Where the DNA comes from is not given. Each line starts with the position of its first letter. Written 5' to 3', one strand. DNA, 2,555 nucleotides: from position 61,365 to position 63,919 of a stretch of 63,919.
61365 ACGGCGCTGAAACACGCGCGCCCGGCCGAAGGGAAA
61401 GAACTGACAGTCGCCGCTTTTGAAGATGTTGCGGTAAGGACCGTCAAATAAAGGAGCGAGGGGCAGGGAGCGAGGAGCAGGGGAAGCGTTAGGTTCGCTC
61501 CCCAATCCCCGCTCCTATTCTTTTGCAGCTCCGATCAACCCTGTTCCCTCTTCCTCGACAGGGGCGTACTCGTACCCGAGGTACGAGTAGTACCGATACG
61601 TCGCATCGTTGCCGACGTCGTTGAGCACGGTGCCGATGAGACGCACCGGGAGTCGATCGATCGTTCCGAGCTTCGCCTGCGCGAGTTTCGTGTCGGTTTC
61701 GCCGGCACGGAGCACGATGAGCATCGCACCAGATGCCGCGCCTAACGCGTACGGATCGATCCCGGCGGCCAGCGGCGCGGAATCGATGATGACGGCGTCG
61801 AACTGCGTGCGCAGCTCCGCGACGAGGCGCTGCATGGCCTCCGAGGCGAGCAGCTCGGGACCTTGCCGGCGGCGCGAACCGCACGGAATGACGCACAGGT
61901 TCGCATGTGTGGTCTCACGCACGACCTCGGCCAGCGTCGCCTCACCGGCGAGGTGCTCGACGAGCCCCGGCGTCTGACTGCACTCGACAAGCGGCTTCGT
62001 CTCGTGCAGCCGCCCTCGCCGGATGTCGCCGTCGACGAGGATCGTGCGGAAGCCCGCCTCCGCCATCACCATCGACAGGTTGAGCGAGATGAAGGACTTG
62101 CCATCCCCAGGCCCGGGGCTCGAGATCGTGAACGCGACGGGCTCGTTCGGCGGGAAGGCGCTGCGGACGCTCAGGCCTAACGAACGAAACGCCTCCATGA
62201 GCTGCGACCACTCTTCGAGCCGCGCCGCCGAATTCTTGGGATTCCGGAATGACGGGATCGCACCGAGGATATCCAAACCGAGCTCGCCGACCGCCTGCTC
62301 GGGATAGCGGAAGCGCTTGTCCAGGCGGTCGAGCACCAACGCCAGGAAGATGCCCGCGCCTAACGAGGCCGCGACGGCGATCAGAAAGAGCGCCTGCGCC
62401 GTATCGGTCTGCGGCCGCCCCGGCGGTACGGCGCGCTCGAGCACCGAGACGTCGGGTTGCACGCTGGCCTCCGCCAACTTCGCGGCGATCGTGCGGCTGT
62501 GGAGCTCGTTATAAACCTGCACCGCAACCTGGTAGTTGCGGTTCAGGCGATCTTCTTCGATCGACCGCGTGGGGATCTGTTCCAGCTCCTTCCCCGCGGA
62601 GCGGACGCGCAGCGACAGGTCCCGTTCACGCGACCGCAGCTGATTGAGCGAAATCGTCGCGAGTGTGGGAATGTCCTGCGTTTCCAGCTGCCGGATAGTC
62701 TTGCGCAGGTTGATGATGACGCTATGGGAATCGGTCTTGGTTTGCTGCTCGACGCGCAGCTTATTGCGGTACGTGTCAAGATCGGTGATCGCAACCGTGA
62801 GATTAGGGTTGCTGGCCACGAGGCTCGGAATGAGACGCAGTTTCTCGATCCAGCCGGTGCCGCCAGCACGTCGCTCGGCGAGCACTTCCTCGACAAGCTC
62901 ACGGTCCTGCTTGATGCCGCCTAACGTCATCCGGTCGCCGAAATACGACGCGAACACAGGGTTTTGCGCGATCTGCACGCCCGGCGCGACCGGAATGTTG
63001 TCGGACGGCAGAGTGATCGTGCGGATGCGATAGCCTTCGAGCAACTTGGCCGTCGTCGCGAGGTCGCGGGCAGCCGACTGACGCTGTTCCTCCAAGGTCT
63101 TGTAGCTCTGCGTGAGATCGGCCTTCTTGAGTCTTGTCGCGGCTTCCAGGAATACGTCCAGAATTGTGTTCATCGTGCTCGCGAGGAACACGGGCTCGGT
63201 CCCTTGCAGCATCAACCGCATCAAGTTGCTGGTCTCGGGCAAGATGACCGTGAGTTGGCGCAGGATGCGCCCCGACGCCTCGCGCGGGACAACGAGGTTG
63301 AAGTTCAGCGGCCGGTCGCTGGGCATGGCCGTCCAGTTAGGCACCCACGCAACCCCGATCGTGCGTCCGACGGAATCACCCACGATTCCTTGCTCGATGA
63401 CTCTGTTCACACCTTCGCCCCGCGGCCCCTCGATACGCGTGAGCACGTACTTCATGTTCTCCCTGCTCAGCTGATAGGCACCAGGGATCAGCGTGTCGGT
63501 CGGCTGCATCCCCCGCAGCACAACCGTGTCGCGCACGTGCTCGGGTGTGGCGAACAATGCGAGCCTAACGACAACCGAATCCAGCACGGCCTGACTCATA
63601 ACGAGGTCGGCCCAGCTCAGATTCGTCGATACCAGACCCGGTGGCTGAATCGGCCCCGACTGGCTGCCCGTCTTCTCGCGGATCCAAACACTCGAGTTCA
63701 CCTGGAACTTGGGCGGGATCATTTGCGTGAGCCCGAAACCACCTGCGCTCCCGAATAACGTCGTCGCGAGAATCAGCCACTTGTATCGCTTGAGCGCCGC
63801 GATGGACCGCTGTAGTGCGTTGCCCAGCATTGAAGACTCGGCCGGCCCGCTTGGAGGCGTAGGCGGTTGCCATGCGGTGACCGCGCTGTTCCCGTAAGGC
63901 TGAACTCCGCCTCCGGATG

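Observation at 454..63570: Hyper-abundant non-palindromic octamer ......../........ scattered through genes and spacers (uptake-sequence or HIP1-like behaviour)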

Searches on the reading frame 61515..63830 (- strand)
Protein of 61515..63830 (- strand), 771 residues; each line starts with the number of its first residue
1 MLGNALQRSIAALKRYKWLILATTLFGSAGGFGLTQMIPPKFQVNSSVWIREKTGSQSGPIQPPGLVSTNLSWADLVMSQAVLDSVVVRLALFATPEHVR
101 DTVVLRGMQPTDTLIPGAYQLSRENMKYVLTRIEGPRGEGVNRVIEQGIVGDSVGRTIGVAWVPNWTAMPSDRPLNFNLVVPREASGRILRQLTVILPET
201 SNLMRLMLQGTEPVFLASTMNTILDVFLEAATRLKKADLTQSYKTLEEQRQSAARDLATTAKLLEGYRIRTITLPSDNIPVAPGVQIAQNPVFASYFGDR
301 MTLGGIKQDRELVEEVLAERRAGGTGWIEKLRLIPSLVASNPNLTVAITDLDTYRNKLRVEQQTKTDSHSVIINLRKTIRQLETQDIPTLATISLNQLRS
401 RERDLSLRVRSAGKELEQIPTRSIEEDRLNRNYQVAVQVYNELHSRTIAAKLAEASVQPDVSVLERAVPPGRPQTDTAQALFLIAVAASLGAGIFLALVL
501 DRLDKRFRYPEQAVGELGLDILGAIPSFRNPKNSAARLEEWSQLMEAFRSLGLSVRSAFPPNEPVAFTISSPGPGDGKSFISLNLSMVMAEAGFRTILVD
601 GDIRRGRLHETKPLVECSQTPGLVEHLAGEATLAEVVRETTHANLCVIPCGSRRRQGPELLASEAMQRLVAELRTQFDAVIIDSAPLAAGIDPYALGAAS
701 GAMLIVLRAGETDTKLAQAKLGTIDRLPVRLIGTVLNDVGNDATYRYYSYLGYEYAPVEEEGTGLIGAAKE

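Call 6: search_protein_families(library=pfam, proteins=[window:61515-63830:-])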
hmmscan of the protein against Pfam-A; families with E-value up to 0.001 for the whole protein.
window:61515-63830:- (771 aa): 4 families
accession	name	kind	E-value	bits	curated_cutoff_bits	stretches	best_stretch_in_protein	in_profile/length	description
PF13614.12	AAA_31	-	3e-08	34.3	27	1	575-708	12-148/177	AAA domain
PF01656.29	CbiA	-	9.7e-07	29.2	25.4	1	568-745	2-89/125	CobQ/CobB/MinD/ParA nucleotide binding domain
PF13807.11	GNVR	-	0.00029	21.1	27.7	1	428-499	8-79/82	G-rich domain on putative tyrosine kinase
PF02706.20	Wzz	-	0.00067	20.4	25.5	0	10-61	9-60/91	Chain length determinant protein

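Call 26: find_homologous_proteins(query=window:61515-63830:-, max_evalue=1e-30)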
Query window:61515-63830:- (771 aa): 248 proteins with E <= 1e-30 among 8000 candidates; the best 120 are listed.
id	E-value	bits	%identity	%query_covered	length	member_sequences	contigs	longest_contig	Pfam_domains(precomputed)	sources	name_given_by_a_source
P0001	0.0e+0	1680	100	100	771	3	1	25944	PF01656.30,PF13614.13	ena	-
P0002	0.0e+0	1467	86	100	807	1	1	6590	PF02706.21,PF13614.13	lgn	-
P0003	0.0e+0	1389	80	100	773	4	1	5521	PF02706.21,PF01656.30,PF13614.13,PF13807.12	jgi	jgi:polysaccharide biosynthesis transport protein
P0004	0.0e+0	1389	81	100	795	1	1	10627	PF01656.30,PF13614.13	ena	-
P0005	0.0e+0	1386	81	100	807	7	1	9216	PF01656.30,PF13614.13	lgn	-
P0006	0.0e+0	1383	81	100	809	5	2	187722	PF01656.30,PF13614.13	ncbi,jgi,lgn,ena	-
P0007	0.0e+0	1380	80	100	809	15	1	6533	PF01656.30,PF13614.13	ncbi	ncbi:MAG: GumC family protein [Gemmatimonadaceae bacterium]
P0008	0.0e+0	1379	81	100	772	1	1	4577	PF01656.30,PF13614.13,PF13807.12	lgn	-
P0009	0.0e+0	1377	80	100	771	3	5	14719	PF02706.21,PF01656.30,PF13614.13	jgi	jgi:capsular exopolysaccharide synthesis family protein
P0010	0.0e+0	1374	81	100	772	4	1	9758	PF02706.21,PF01656.30,PF13614.13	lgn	-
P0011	0.0e+0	1373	80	100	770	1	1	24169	PF02706.21,PF01656.30,PF13614.13,PF13807.12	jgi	jgi:capsular exopolysaccharide synthesis family protein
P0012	0.0e+0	1362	79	100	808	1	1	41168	PF02706.21,PF01656.30,PF13614.13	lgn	-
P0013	0.0e+0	1360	79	100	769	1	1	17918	PF01656.30,PF13614.13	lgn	-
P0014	0.0e+0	1355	79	100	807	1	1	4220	PF01656.30,PF13614.13,PF13807.12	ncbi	-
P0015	0.0e+0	1331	77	100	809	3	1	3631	PF02706.21,PF01656.30,PF13614.13,PF13807.12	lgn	-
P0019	0.0e+0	1280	74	100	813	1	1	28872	PF02706.21,PF01656.30,PF13614.13,PF13807.12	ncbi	ncbi:MAG: GumC family protein [Gemmatimonadaceae bacterium]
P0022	7.0e-243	826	53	99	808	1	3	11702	PF02706.21,PF01656.30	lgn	-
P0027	3.3e-230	784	49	99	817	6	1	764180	PF01656.30,PF13614.13,PF13807.12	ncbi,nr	ncbi:MAG: polysaccharide biosynthesis tyrosine autokinase [Gemmatimonadetes bacterium]|nr:polysaccha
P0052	5.6e-190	651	44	99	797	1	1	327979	PF02706.21,PF01656.30,PF13614.13,PF13807.12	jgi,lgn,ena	-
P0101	1.6e-167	577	40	96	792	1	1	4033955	PF02706.21,PF10609.16,PF13614.13,PF13807.12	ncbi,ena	-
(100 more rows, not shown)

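Call 27: find_encoding_contigs(protein=P0006, flank=10000, max_places=2)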
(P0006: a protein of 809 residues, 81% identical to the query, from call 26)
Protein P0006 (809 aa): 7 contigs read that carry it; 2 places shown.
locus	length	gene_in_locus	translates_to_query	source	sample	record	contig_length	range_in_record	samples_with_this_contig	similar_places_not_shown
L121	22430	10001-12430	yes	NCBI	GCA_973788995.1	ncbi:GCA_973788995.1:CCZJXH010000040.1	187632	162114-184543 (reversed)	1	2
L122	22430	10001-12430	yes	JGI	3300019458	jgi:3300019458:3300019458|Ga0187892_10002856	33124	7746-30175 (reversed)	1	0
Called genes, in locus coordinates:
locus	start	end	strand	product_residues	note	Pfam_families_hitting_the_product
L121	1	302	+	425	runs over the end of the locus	PF00291:PALP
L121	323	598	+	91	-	PF02597:ThiS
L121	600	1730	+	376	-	PF00899:ThiF, PF00581:Rhodanese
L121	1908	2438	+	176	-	PF00730:HhH-GPD, PF00633:HHH (weak)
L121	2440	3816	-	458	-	PF00285:Citrate_synt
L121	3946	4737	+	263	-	PF01925:TauE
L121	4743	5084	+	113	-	PF00378:ECH_1, PF16113:ECH_2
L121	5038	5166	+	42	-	-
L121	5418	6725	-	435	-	PF00155:Aminotran_1_2, PF00266:Aminotran_5, PF01041:DegT_DnrJ_EryC1 (weak), PF01053:Cys_Met_Meta_PP (weak)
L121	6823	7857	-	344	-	PF00512:HisKA (weak), PF02518:HATPase_c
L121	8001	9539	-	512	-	PF00072:Response_reg, PF00158:Sigma54_activat, PF14532:Sigma54_activ_2, PF07728:AAA_5 (weak), PF25601:AAA_lid_14, PF02954:HTH_8 (weak)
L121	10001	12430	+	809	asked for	PF01656:CbiA (faint), PF13614:AAA_31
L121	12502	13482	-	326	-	PF00072:Response_reg, PF00990:GGDEF (weak)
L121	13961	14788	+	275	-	PF02563:Poly_export (weak)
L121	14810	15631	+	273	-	PF02397:Bac_transf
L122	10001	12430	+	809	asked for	PF01656:CbiA (faint), PF13614:AAA_31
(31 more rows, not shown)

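Call 28: find_encoding_contigs(protein=P0019, flank=10000, max_places=2)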
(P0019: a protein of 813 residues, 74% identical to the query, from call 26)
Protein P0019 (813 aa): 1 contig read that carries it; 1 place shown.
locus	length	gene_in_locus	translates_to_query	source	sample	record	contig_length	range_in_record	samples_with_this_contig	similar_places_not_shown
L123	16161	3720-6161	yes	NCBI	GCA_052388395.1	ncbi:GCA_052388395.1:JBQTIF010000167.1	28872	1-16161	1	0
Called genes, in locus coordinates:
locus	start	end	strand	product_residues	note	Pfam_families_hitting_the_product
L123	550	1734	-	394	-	PF00512:HisKA, PF02518:HATPase_c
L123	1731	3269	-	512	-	PF00072:Response_reg, PF00158:Sigma54_activat, PF14532:Sigma54_activ_2, PF07728:AAA_5 (weak), PF25601:AAA_lid_14, PF02954:HTH_8 (weak)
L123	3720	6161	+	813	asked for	PF02706:Wzz, PF13807:GNVR (faint), PF01656:CbiA (weak), PF13614:AAA_31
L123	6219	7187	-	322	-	PF00072:Response_reg, PF00990:GGDEF (weak)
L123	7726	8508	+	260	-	-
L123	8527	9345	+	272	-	PF02397:Bac_transf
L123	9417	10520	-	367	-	PF01408:GFO_IDH_MocA, PF22725:GFO_IDH_MocA_C3, PF02894:GFO_IDH_MocA_C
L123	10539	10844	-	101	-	-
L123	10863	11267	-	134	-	-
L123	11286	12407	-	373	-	PF00535:Glycos_transf_2, PF10111:Glyco_tranf_2_2, PF13641:Glyco_tranf_2_3, PF13506:Glyco_transf_21 (weak)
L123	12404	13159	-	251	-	PF01522:Polysacc_deac_1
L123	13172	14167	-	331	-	PF01073:3Beta_HSD, PF01370:Epimerase, PF02719:Polysacc_synt_2, PF04321:RmlD_sub_bind, PF16363:GDP_Man_Dehyd, PF07993:NAD_binding_4, PF02719:Polysacc_synt_2 (weak)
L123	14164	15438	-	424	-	PF13439:Glyco_transf_4, PF13579:Glyco_trans_4_4, PF00534:Glycos_transf_1, PF13692:Glyco_trans_1_4, PF13524:Glyco_trans_1_2 (weak)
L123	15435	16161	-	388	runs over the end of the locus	PF13439:Glyco_transf_4, PF20706:GT4-conflict, PF00534:Glycos_transf_1, PF13692:Glyco_trans_1_4, PF13524:Glyco_trans_1_2 (weak)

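Call 29: find_encoding_contigs(protein=P0027, flank=10000, max_places=2)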
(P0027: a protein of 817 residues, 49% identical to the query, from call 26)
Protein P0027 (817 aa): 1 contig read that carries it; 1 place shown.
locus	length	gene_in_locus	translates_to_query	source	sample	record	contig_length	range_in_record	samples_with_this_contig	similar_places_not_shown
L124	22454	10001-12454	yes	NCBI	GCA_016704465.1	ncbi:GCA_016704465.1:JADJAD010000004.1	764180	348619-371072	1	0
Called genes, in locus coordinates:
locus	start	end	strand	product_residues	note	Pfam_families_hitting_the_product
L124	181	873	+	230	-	PF00730:HhH-GPD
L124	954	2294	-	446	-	PF00285:Citrate_synt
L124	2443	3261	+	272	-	PF01925:TauE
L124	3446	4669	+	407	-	PF00990:GGDEF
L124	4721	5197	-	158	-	PF01878:EVE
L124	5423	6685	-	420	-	PF00266:Aminotran_5, PF01212:Beta_elim_lyase, PF00155:Aminotran_1_2 (weak), PF01041:DegT_DnrJ_EryC1, PF01053:Cys_Met_Meta_PP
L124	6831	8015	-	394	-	PF00512:HisKA (weak), PF02518:HATPase_c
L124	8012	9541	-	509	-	PF00072:Response_reg, PF00158:Sigma54_activat, PF14532:Sigma54_activ_2, PF07728:AAA_5 (weak), PF25601:AAA_lid_14, PF02954:HTH_8 (weak)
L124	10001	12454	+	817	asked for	PF13807:GNVR (weak), PF01656:CbiA (weak), PF13614:AAA_31 (weak)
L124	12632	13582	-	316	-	PF00072:Response_reg, PF00990:GGDEF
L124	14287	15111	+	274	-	PF02563:Poly_export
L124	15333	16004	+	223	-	PF02397:Bac_transf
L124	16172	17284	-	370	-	PF01408:GFO_IDH_MocA, PF03447:NAD_binding_3 (weak), PF22725:GFO_IDH_MocA_C3, PF02894:GFO_IDH_MocA_C (weak)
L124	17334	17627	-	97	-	-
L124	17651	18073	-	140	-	-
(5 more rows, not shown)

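Call 68: find_encoding_contigs(protein=P0022, flank=10000, max_places=1)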
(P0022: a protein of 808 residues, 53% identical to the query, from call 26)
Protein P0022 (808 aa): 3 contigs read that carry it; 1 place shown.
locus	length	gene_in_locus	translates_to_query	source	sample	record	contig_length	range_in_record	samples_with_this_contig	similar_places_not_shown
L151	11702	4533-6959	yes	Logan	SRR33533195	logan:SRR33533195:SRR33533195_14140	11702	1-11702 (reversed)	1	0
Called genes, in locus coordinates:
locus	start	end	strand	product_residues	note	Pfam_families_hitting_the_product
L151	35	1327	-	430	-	PF00266:Aminotran_5, PF01041:DegT_DnrJ_EryC1, PF00155:Aminotran_1_2, PF01053:Cys_Met_Meta_PP, PF01212:Beta_elim_lyase (weak)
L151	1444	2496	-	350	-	PF00512:HisKA (weak), PF02518:HATPase_c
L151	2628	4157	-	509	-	PF00072:Response_reg, PF00158:Sigma54_activat, PF14532:Sigma54_activ_2, PF07728:AAA_5 (weak), PF25601:AAA_lid_14, PF02954:HTH_8 (faint)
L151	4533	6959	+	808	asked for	PF02706:Wzz (weak), PF01656:CbiA (weak)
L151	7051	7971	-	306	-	PF00072:Response_reg, PF00990:GGDEF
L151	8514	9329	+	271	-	PF02563:Poly_export (weak)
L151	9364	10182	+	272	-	PF02397:Bac_transf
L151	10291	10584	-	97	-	-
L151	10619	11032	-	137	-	-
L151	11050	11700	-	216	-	?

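Call 69: find_encoding_contigs(protein=P0052, flank=10000, max_places=1)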
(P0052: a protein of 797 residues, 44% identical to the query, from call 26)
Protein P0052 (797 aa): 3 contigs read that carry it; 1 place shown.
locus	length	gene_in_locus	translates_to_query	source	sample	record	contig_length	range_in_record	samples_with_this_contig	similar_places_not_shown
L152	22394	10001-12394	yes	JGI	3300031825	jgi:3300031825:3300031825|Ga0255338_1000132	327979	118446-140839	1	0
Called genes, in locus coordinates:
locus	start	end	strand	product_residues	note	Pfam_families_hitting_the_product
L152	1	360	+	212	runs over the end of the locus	PF03824:NicO (weak)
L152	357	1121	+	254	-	PF00730:HhH-GPD, PF00633:HHH (faint)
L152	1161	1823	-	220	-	PF13489:Methyltransf_23, PF07021:MetW, PF13847:Methyltransf_31 (weak), PF08241:Methyltransf_11, PF08242:Methyltransf_12 (weak), PF13649:Methyltransf_25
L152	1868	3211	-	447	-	PF00285:Citrate_synt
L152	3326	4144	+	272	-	PF01925:TauE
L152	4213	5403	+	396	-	PF00990:GGDEF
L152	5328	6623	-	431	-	PF00155:Aminotran_1_2, PF00266:Aminotran_5, PF01041:DegT_DnrJ_EryC1, PF01212:Beta_elim_lyase (weak), PF01053:Cys_Met_Meta_PP (weak)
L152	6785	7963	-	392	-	PF00512:HisKA (faint), PF02518:HATPase_c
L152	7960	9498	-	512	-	PF00072:Response_reg, PF00158:Sigma54_activat, PF01078:Mg_chelatase (faint), PF14532:Sigma54_activ_2, PF07728:AAA_5 (weak), PF25601:AAA_lid_14, PF02954:HTH_8 (weak)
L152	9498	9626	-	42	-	-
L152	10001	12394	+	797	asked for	PF02706:Wzz, PF13807:GNVR (weak), PF01656:CbiA (faint), PF13614:AAA_31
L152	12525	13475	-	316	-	PF00072:Response_reg, PF00990:GGDEF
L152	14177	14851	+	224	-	PF02563:Poly_export, PF10531:SLBB, PF22461:SLBB_2 (weak)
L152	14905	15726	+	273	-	PF02397:Bac_transf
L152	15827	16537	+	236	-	PF01794:Ferric_reduct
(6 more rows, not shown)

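Call 70: find_encoding_contigs(protein=P0101, flank=10000, max_places=1)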
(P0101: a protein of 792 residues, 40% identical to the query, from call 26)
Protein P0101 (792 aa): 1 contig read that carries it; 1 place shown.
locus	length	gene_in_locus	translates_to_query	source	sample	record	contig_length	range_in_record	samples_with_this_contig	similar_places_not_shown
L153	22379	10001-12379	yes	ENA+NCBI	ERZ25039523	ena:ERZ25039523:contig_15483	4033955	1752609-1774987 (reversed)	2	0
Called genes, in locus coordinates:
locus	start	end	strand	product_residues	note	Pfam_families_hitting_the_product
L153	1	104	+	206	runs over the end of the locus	PF13189:Cytidylate_kin2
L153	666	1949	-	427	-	PF05977:MFS_3, PF07690:MFS_1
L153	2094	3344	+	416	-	PF27098:Rv0959_3rd, PF13519:VWA_2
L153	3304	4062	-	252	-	PF01435:Peptidase_M48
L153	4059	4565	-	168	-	PF16491:Peptidase_M48_N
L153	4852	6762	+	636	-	PF00004:AAA, PF07728:AAA_5 (faint), PF17862:AAA_lid_3, PF01434:Peptidase_M41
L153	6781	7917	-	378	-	PF00512:HisKA (weak), PF02518:HATPase_c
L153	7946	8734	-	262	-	PF00158:Sigma54_activat, PF14532:Sigma54_activ_2 (weak), PF25601:AAA_lid_14, PF02954:HTH_8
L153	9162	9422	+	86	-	-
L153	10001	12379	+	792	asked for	PF02706:Wzz (weak), PF13807:GNVR, PF10609:ParA (weak), PF13614:AAA_31 (weak)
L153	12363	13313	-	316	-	PF00072:Response_reg, PF00990:GGDEF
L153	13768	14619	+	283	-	PF02563:Poly_export (weak), PF10531:SLBB, PF22461:SLBB_2 (weak)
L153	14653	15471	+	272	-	PF02397:Bac_transf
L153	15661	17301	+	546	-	PF02368:Big_2, PF26918:Ig_Eae (weak)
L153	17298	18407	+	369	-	PF01757:Acyl_transf_3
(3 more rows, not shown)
